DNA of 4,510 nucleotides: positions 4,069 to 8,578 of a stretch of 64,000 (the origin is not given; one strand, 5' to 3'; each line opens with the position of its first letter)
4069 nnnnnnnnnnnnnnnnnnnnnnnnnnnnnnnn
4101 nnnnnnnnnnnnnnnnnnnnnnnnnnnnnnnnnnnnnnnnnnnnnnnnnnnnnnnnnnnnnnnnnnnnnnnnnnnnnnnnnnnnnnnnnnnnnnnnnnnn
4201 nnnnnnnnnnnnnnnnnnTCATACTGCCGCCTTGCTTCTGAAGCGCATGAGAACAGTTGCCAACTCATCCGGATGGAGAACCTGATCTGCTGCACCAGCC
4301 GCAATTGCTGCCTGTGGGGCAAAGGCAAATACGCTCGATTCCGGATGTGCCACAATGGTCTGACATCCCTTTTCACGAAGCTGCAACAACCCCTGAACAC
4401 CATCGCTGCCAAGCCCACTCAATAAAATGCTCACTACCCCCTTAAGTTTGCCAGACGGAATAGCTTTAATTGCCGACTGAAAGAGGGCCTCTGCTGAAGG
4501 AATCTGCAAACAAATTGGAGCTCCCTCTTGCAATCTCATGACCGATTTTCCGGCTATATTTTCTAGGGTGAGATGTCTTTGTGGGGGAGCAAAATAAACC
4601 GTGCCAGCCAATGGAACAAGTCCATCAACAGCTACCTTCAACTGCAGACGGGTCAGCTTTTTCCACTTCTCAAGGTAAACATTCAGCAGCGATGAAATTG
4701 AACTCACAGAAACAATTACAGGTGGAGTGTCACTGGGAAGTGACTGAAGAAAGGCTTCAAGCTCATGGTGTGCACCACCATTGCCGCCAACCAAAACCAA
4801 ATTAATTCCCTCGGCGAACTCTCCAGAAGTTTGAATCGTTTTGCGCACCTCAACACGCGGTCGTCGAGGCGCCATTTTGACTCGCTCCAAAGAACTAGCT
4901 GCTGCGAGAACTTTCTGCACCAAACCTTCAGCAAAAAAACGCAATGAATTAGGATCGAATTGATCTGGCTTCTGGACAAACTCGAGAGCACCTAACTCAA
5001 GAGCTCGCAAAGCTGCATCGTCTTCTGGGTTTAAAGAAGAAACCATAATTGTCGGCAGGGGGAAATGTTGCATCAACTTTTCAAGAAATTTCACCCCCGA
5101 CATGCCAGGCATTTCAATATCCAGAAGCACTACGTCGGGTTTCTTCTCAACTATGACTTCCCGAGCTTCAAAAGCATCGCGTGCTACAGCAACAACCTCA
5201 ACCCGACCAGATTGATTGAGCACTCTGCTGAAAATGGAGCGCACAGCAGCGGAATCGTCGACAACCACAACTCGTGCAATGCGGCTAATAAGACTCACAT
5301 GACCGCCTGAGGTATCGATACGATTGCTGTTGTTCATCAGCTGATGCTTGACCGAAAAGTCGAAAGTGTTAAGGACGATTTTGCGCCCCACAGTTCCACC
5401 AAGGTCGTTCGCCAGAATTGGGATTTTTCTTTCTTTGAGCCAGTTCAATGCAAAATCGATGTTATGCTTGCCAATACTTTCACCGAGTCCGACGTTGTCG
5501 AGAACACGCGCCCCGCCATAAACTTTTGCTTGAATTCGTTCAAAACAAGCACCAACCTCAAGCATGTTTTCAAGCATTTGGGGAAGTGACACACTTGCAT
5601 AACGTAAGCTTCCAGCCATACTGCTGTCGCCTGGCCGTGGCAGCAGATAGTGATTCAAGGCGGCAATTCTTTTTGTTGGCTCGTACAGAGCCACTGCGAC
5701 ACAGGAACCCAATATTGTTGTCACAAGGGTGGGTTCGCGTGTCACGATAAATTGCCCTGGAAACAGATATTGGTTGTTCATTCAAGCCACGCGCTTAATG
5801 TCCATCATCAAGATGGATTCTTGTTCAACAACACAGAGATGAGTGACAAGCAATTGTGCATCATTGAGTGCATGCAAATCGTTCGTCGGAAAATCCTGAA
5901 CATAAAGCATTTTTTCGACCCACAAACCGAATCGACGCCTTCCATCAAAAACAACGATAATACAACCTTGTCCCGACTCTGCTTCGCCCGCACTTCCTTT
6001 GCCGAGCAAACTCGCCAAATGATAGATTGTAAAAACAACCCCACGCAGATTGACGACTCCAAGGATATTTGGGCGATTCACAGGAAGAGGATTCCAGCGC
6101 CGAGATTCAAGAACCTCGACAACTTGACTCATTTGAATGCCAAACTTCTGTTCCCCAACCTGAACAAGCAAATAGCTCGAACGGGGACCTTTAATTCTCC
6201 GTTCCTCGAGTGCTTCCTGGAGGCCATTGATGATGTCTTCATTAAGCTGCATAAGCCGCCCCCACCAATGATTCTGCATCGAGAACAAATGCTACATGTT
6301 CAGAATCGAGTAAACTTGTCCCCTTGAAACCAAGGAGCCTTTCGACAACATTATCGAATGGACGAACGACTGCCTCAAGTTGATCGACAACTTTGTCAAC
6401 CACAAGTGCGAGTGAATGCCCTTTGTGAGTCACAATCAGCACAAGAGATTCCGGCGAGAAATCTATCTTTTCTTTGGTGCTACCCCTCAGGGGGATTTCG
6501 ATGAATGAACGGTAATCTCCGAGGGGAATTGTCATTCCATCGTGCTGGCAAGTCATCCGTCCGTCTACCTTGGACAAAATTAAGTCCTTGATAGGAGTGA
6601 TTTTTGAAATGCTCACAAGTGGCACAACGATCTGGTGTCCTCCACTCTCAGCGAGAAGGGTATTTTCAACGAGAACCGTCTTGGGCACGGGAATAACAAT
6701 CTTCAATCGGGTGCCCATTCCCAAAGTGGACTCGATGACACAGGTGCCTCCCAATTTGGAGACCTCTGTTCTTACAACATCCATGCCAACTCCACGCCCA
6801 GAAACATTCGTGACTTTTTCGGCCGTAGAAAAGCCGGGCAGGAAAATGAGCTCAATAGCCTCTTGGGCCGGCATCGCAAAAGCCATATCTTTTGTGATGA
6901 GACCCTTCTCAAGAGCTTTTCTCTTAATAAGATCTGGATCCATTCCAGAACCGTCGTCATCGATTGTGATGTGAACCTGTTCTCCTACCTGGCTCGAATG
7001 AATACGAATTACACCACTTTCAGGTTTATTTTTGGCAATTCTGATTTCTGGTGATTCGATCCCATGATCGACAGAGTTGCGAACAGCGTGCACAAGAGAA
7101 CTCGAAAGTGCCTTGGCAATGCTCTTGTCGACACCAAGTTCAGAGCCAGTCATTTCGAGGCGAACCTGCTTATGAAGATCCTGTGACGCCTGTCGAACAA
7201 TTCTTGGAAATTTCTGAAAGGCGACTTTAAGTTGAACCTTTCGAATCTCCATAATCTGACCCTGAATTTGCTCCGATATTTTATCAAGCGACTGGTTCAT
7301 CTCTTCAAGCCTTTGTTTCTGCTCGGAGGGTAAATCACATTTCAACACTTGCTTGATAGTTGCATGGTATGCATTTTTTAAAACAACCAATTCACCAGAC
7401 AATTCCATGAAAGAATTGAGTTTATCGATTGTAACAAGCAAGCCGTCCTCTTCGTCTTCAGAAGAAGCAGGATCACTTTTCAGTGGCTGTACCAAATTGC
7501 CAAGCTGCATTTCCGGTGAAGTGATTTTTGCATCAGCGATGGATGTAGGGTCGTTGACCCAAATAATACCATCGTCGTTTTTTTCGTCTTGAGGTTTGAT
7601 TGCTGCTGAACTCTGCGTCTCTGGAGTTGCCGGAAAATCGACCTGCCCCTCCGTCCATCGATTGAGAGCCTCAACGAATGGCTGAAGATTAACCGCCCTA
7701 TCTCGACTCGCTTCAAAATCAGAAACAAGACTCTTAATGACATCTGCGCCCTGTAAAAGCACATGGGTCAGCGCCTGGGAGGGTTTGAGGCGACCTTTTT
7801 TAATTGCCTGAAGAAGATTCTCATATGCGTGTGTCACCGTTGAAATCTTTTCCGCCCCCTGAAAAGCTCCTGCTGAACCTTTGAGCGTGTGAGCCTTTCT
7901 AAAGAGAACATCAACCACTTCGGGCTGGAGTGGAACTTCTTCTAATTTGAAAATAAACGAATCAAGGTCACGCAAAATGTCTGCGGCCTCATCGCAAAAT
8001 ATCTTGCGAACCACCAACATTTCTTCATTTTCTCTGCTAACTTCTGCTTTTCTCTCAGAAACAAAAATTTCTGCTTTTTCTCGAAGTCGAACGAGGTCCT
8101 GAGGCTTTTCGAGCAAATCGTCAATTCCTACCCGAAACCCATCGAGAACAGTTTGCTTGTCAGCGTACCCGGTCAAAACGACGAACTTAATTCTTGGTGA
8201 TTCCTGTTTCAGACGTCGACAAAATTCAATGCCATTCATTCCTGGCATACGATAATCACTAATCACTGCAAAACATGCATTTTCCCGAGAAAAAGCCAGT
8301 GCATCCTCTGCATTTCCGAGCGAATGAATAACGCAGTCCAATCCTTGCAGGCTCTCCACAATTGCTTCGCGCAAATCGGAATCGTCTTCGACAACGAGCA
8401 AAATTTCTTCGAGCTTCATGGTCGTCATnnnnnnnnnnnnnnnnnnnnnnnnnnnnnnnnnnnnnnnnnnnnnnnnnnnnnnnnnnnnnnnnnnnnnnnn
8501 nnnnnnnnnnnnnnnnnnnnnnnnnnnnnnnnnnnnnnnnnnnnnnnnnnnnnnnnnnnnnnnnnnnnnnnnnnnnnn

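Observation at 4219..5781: CheD-REC-pseudoCheB triple fusion: a phosphorylation-controlled receptor deamidase with a catalytically dead methylesterase domain?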

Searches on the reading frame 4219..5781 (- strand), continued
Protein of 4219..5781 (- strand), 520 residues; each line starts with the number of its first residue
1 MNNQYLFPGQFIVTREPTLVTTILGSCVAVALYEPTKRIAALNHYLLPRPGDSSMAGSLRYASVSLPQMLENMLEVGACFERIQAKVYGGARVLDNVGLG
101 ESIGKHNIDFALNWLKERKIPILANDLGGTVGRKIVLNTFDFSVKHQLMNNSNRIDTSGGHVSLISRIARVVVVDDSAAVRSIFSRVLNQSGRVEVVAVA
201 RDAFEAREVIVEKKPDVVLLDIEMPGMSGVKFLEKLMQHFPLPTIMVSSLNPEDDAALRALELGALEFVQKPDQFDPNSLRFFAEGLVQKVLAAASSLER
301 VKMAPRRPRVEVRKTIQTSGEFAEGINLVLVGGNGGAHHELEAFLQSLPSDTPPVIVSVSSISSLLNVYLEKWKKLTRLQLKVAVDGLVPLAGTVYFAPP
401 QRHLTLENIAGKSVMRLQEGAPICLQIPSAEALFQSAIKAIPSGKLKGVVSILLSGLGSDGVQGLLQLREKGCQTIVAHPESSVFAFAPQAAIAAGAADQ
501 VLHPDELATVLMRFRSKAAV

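Call 48: fold_search(model_id=the predicted structure, library=pdb)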
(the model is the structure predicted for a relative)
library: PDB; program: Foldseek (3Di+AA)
matches with E <= 10: 1701; with E <= 0.001: 486
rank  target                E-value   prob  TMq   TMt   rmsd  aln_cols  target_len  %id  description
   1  6ymz_C                3.5e-28  1.00  0.56  0.84   4.8       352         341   32  Structure of the CheB methylsterase from P. atrosepticum SCRI1043 (released 2021-02-17)
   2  6ymz_B                4.3e-28  1.00  0.57  0.85   4.6       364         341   31  Structure of the CheB methylsterase from P. atrosepticum SCRI1043 (released 2021-02-17)
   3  6ymz_A                6.4e-28  1.00  0.57  0.84   5.0       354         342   32  Structure of the CheB methylsterase from P. atrosepticum SCRI1043 (released 2021-02-17)
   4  6ymz_D                1.2e-27  1.00  0.57  0.85   5.0       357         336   31  Structure of the CheB methylsterase from P. atrosepticum SCRI1043 (released 2021-02-17)
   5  1a2o_A                6.2e-26  1.00  0.55  0.79   4.7       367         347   30  STRUCTURAL BASIS FOR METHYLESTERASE CHEB REGULATION BY A PHOSPHORYLATION-ACTIVATED DOMAIN (released 1998-04-29)
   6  6ymz_E                6.6e-26  1.00  0.55  0.85   4.8       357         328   31  Structure of the CheB methylsterase from P. atrosepticum SCRI1043 (released 2021-02-17)
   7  7esg                  6.3e-16  1.00  0.54  0.48   5.7       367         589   25  Crystal structure of Haloarcula marismortui CheB with Glutathione S-transferase expression tag (released 2022-07-20)
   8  1chd                  1.8e-14  1.00  0.34  0.87   1.9       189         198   26  CHEB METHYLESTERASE DOMAIN (released 1996-01-29)
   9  3sft                  3.5e-13  1.00  0.34  0.91   2.0       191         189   24  Crystal structure of Thermotoga maritima CheB methylesterase catalytic domain (released 2011-07-20)
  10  2f9z_C                1.4e-10  1.00  0.27  0.87   2.1       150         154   29  Complex between the chemotaxis deamidase CheD and the chemotaxis phosphatase CheC from Thermotoga maritima (released 2006-06-06)
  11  3t8y_A                7.6e-10  1.00  0.23  0.86   2.4       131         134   39  Crystal structure of the response regulator domain of Thermotoga maritima CheB (released 2011-09-14)
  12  3t8y_B                2.6e-09  1.00  0.24  0.86   2.0       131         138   38  Crystal structure of the response regulator domain of Thermotoga maritima CheB (released 2011-09-14)
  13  9g85_D                3.0e-08  1.00  0.26  0.29  12.6       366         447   17  Structure of Response regulator PleD in complex with c-diGMP and ppGpp (released 2025-08-06)
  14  1w25_A                1.2e-07  1.00  0.26  0.29  12.3       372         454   17  Response regulator PleD in complex with c-diGMP (released 2004-11-18)
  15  9g85_A                1.4e-07  1.00  0.26  0.30  12.9       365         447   16  Structure of Response regulator PleD in complex with c-diGMP and ppGpp (released 2025-08-06)
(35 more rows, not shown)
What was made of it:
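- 5332..5781 (-): CheD domain (residues 1-150). Catalytic Thr22 is at 5716-5718, Cys27 at 5701-5703, His44 at 5650-5652. Foldseek match to 2f9z_C has rmsd 2.1 A (call 48).
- On CheB methylesterase (Pfam PF01339 domain; NCBIfam PRK00742 / PRK12555): Foldseek match to 1chd at rmsd 1.9 A and target-normalised TM 0.87 (call 48).
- On CheD chemoreceptor glutamine deamidase (Pfam PF03975; NCBIfam CheD equivalogs): Foldseek match to 2f9z_C at rmsd 2.1 A (call 48).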

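Call 58: list_cluster_members(proteins=[P0026, P0109, P0120, P0014, P0002])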
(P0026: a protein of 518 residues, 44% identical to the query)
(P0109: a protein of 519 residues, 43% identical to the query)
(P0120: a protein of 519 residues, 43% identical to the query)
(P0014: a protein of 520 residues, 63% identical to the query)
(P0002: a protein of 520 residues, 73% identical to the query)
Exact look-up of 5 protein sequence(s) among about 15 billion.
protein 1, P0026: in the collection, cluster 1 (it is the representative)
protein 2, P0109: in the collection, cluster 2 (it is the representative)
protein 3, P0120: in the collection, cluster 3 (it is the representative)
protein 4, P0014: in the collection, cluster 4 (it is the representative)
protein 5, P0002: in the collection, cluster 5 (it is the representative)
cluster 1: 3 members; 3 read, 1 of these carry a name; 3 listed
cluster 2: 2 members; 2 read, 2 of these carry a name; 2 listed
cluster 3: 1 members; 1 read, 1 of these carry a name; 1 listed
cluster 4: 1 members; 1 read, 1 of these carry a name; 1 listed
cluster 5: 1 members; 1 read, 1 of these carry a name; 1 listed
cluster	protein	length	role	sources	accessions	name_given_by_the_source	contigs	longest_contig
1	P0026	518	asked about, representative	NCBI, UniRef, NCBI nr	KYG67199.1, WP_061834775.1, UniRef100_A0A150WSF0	chemotaxis protein CheB [Bdellovibrio bacteriovorus] | Probable chemoreceptor glutamine deamidase CheD n=1 Tax=Bdellovibrio bacteriovorus ...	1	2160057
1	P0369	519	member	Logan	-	-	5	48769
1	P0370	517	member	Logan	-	-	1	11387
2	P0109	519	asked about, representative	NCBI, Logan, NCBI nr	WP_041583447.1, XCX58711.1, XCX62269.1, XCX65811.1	chemotaxis protein CheB [Bdellovibrio bacteriovorus]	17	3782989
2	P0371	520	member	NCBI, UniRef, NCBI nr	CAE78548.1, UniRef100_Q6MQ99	cheB, glutamate methylesterase [Bdellovibrio bacteriovorus HD100] | Probable chemoreceptor glutamine deamidase CheD n=2 Tax=Bdellovibrio bacteriovorus ...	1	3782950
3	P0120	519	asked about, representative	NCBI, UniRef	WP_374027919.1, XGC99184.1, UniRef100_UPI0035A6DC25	chemotaxis protein CheB [Bdellovibrio bacteriovorus] | chemotaxis protein CheB n=1 Tax=Bdellovibrio bacteriovorus TaxID=959 RepID=UPI0035A6DC25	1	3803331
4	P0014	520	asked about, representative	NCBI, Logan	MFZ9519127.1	MAG: chemotaxis protein CheB [Silvanigrellaceae bacterium]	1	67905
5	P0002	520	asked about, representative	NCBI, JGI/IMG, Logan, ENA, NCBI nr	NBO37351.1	response regulator [bacterium]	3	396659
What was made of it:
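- Tried and rejected: The HD100 orthologue found is CAE78548.1 / Q6MQ99 (call 58).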

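Call 59: find_encoding_contigs(protein=P0284, flank=7000, max_places=1)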
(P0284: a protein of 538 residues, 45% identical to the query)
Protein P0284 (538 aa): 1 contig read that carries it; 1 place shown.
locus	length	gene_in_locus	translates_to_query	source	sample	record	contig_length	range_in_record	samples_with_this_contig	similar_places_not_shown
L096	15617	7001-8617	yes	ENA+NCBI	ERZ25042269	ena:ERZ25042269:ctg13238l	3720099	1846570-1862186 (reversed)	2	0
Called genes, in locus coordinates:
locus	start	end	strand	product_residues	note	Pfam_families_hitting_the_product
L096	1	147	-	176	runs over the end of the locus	PF22817:ApeP-like (faint), PF07977:FabA, PF22818:ApeI-like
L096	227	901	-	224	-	PF01182:Glucosamine_iso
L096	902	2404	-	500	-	PF00479:G6PD_N, PF02781:G6PD_C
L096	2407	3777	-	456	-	PF01488:Shikimate_DH (weak), PF03446:NAD_binding_2, PF03807:F420_oxidored (weak), PF00393:6PGD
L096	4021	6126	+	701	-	PF01627:Hpt, PF02895:H-kinase_dim (weak), PF02518:HATPase_c, PF01584:CheW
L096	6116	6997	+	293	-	PF03705:CheR_N, PF01739:CheR, PF08242:Methyltransf_12 (weak)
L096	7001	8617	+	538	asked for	PF03975:CheD, PF00072:Response_reg, PF01339:CheB_methylest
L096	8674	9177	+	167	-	PF01584:CheW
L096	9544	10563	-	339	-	PF07399:Na_H_antiport_3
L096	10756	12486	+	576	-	PF02878:PGM_PMM_I, PF02879:PGM_PMM_II, PF02880:PGM_PMM_III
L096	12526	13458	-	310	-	-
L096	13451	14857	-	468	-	-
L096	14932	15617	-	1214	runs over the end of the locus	PF02811:PHP, PF07733:DNA_pol3_alpha, PF17657:DNA_pol3_finger, PF14579:HHH_6, PF01336:tRNA_anti-codon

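Call 60: find_encoding_contigs(protein=P0331, flank=7000, max_places=1)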
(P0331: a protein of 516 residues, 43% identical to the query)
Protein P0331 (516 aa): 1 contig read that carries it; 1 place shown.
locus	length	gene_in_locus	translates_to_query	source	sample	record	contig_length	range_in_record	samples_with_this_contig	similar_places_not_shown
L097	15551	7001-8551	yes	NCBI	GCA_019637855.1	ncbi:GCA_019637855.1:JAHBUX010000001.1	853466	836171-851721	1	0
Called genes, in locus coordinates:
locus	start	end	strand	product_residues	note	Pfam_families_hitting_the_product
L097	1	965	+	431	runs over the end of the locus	PF01966:HD (faint), PF19276:HD_assoc_2 (weak)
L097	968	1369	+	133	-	PF04134:DCC1-like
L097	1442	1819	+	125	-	-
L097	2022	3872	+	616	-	PF01627:Hpt, PF02895:H-kinase_dim (weak), PF02518:HATPase_c, PF01584:CheW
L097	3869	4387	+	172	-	PF01584:CheW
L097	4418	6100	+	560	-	PF02203:TarH (weak), PF12729:4HB_MCP_1, PF00015:MCPsignal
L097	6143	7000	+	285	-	PF03705:CheR_N, PF01739:CheR, PF08242:Methyltransf_12 (faint)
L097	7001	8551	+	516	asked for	PF03975:CheD, PF00072:Response_reg, PF01339:CheB_methylest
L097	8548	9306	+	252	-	-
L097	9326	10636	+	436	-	PF13372:Alginate_exp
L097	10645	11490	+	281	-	PF13690:CheX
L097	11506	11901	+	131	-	PF00072:Response_reg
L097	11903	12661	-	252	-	PF13561:adh_short_C2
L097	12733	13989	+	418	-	PF02844:GARS_N, PF01071:GARS_A, PF02222:ATP-grasp (faint), PF02843:GARS_C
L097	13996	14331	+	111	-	PF25857:DUF7957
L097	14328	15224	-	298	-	-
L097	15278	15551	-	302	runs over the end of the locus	-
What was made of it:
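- On CheC/CheX/FliY phosphatase-type CheD partners: A CheX occurs only near an intact-type fusion, in L097 (call 60).
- Closest known: CheD-REC-CheB fusions with an intact Ser/His/Asp triad. Different: They sit after cheR with no separate cheB in the two operons examined (calls 59, 60).
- The dead-domain type is often accompanied by a separate CheB (calls 59, 60 against 21, 29).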

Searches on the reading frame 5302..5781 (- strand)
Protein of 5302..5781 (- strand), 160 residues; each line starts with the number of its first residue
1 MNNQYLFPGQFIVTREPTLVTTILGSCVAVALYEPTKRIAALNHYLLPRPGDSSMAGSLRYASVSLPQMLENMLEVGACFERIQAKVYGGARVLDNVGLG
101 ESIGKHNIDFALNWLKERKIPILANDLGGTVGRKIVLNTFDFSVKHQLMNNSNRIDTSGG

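Call 61: search_solved_structures(query=window:5302-5781:-, max_evalue=0.01, show_alignments=1)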
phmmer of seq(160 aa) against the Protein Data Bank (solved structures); distinct sequences matched with E-value up to 0.01: 1.
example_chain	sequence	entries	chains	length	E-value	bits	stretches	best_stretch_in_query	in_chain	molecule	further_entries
2f9z_C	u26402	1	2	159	1.9e-19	73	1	8-138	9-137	PROTEIN (chemotaxis methylation protein)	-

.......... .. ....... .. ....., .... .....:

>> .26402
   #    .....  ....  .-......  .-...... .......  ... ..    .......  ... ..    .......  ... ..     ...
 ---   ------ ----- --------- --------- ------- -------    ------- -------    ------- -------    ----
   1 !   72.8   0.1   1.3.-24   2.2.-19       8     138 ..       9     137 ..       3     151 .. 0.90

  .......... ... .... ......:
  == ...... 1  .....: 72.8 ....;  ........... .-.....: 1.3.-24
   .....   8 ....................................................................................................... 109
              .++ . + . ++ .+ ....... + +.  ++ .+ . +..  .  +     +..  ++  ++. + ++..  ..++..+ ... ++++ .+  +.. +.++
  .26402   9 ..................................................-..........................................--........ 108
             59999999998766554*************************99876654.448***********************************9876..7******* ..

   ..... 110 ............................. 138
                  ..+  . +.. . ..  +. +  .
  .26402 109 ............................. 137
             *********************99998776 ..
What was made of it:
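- Closest known: CheD. Same: Full CheD fold: 150 aligned columns against the 154-residue target chain, rmsd 2.1 A. Thr, Cys and His are at the catalytic positions (calls 48, 61).
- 5332..5781 (-): Alignment to 2f9z_C (call 61).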

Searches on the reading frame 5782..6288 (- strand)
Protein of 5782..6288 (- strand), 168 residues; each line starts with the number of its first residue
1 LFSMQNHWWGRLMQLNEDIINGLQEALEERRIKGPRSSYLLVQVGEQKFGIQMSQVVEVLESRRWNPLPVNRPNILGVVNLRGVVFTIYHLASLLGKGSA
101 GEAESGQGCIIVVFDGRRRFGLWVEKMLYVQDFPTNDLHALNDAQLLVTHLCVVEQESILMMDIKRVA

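Call 3: search_protein_families(library=pfam, proteins=[window:5782-6288:-], max_evalue=0.01)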
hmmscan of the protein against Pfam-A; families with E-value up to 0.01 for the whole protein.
window:5782-6288:- (168 aa): 1 family
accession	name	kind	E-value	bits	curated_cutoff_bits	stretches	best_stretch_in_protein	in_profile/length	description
PF01584.24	CheW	-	1.2e-20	74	23.5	1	39-167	2-133/138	CheW-like domain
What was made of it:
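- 5782..6288 (-): CheW; its stop codon directly abuts the fusion's ATG. Pfam PF01584 (call 3).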

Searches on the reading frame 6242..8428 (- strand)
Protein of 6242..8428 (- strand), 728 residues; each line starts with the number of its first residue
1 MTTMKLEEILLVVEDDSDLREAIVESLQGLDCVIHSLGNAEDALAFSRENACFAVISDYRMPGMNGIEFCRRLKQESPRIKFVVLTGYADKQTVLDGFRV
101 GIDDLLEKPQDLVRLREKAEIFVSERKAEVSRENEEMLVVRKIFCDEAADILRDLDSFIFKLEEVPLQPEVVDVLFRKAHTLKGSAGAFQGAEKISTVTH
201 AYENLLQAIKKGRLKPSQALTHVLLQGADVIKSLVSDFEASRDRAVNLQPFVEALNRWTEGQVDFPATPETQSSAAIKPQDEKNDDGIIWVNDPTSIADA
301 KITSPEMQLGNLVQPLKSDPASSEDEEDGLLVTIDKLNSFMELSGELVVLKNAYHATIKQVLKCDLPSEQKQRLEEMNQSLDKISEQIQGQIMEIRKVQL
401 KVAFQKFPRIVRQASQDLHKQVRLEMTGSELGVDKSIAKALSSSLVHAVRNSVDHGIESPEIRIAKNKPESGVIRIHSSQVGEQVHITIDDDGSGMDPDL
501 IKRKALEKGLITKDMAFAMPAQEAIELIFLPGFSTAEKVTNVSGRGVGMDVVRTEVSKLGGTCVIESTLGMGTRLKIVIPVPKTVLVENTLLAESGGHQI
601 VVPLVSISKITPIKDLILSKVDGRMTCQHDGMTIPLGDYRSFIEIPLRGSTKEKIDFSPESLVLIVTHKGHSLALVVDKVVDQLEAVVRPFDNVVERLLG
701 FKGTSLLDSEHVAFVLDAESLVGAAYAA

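Call 3: search_protein_families(library=pfam, proteins=[window:6242-8428:-], max_evalue=0.01)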
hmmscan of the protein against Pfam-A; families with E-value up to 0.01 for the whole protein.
window:6242-8428:- (728 aa): 5 families
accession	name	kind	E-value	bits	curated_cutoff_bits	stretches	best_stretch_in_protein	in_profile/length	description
PF00072.30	Response_reg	-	7.5e-23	81.3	30.2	1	11-119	2-110/111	Response regulator receiver domain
PF02518.31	HATPase_c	-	1e-16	61.7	26.4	1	443-582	4-110/111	Histidine kinase-, DNA gyrase B-, and HSP90-like ATPase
PF01584.24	CheW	-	1.7e-11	44.3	23.5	1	591-722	3-134/138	CheW-like domain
PF01627.28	Hpt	-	2.3e-10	41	24.6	1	141-226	3-76/84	Hpt domain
PF02895.20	H-kinase_dim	-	6.9e-06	26.9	23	1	332-395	6-68/68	Signal transducing histidine kinase, homodimeric domain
